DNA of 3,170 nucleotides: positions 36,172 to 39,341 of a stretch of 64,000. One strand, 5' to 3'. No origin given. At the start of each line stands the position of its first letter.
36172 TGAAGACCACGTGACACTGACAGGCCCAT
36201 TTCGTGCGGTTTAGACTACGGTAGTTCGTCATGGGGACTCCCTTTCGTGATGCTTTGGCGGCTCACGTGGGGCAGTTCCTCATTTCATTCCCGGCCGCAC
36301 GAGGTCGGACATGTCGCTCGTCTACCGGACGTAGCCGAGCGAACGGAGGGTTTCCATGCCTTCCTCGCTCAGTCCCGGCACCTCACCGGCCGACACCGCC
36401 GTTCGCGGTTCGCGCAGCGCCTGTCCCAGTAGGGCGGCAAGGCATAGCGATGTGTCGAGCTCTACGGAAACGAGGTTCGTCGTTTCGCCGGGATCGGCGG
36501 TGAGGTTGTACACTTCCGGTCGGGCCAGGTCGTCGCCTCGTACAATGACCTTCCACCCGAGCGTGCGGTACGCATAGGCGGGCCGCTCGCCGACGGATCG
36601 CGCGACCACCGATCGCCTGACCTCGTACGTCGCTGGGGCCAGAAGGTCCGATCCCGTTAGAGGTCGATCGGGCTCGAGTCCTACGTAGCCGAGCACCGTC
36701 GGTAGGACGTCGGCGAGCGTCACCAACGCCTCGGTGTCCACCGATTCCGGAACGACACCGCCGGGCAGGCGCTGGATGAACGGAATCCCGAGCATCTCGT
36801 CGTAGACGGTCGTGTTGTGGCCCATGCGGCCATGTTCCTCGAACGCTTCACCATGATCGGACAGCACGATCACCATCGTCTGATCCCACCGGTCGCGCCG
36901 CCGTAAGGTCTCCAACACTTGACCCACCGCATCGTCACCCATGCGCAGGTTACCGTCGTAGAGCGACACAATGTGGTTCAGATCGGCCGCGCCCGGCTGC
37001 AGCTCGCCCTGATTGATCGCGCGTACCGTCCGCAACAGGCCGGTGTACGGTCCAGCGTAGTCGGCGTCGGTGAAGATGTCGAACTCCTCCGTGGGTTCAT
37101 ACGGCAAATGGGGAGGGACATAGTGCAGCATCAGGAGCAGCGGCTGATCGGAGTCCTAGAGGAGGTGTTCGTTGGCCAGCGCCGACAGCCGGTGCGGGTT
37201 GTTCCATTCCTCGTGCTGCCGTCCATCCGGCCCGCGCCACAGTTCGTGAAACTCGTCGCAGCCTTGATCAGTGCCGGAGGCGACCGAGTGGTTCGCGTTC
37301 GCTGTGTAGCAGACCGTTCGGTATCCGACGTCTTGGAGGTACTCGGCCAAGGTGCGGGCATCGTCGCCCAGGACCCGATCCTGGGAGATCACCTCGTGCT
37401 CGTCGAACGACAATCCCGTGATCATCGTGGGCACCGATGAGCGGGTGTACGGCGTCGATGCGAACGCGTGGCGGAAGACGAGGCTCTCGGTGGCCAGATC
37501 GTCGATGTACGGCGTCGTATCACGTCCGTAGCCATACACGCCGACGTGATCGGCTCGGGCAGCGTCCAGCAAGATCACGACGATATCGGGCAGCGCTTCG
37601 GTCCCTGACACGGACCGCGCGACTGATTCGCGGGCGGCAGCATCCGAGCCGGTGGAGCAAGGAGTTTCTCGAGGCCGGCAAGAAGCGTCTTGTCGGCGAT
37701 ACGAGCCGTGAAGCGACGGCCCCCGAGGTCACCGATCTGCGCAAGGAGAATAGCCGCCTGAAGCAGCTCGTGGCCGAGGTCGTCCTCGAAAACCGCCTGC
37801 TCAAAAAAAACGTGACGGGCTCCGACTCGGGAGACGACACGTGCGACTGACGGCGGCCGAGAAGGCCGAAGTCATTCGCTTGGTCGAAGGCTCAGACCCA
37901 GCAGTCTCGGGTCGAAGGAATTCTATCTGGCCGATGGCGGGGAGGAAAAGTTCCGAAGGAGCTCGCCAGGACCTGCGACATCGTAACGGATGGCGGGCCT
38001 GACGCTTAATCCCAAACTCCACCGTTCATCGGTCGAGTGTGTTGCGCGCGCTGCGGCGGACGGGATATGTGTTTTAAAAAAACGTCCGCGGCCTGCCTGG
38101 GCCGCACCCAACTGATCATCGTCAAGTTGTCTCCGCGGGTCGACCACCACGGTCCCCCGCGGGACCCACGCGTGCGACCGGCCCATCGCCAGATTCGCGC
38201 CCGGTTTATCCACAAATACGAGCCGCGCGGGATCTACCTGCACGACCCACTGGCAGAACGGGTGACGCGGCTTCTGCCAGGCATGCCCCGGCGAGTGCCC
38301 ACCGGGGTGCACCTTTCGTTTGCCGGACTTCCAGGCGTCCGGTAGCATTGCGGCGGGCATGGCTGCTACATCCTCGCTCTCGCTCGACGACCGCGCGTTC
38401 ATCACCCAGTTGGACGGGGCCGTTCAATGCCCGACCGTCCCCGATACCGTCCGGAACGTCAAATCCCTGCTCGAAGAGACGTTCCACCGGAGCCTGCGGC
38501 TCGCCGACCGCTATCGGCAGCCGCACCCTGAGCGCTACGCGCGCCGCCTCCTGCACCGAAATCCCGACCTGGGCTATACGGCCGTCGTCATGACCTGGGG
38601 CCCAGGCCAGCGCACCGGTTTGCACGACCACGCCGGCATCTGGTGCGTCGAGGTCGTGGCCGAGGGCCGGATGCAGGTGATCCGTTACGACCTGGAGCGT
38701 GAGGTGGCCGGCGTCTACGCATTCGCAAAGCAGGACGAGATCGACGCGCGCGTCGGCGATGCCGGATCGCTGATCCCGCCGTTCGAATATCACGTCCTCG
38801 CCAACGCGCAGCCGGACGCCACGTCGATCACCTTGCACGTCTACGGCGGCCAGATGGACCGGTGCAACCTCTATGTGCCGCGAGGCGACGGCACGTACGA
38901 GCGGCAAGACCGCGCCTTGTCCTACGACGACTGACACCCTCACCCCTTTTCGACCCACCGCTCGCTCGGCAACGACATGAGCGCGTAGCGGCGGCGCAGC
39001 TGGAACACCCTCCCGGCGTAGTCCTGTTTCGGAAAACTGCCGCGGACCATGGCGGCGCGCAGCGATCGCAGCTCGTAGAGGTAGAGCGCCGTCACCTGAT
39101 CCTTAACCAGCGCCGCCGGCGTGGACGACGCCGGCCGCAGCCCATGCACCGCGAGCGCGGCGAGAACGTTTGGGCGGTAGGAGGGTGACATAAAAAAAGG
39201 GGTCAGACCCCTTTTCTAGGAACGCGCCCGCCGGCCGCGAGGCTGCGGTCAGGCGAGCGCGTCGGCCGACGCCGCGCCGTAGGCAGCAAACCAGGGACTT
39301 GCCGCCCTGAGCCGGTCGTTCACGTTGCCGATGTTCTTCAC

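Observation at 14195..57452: Unusually high density of broken genes outside the IS island: 7 genes with 8 frameshifts or deletions plus 3 in-frame TAGs in ~43 kb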

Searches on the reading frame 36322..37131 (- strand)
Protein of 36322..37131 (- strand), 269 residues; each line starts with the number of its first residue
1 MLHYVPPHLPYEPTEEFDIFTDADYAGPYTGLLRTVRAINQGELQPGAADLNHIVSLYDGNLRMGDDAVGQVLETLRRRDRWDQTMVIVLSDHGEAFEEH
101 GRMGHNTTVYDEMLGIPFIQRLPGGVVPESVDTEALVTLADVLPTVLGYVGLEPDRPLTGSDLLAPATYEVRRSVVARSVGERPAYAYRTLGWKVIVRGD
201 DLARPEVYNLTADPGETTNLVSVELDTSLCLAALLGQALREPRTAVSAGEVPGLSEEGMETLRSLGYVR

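Call 9: search_protein_families(library=pfam, proteins=[window:36322-37131:-])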
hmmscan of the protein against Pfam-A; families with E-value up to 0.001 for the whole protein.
window:36322-37131:- (269 aa): 3 families
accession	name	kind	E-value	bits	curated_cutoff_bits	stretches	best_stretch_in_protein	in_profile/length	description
PF00884.28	Sulfatase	-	9.1e-18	65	25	1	6-151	177-300/301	Sulfatase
PF16347.10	SGSH_C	-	2.3e-06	28.3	29.3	1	107-223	9-134/154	N-sulphoglucosamine sulphohydrolase, C-terminal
PF01663.27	Phosphodiest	-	0.00026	21.1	23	1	61-96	187-222/342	Type I phosphodiesterase / nucleotide pyrophosphatase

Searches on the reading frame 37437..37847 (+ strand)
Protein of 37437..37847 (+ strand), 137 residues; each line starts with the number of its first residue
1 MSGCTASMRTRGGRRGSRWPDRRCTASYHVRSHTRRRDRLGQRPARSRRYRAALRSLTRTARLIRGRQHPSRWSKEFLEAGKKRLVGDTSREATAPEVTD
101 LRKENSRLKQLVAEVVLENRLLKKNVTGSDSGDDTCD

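Call 75: search_protein_families(library=pfam, max_evalue=0.1, proteins=[window:37437-37847:+])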
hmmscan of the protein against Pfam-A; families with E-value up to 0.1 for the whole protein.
window:37437-37847:+ (137 aa): 1 family
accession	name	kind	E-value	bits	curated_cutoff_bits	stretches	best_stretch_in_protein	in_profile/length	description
PF14775.11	NYD-SP28_assoc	-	0.063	13.8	27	0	89-114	33-58/60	Sperm tail C-terminal domain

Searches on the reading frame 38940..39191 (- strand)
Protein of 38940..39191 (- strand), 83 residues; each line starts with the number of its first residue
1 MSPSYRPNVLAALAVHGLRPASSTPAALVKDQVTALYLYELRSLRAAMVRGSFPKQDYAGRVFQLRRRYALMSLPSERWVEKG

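Call 13: search_protein_families(library=pfam, proteins=[window:38940-39191:-])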
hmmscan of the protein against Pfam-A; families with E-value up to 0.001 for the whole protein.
window:38940-39191:- (83 aa): 0 families

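Call 34: search_protein_families(library=ncbifam, max_evalue=0.01, proteins=[window:38940-39191:-])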
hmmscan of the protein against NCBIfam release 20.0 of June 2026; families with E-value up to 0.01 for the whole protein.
window:38940-39191:- (83 aa): 0 families
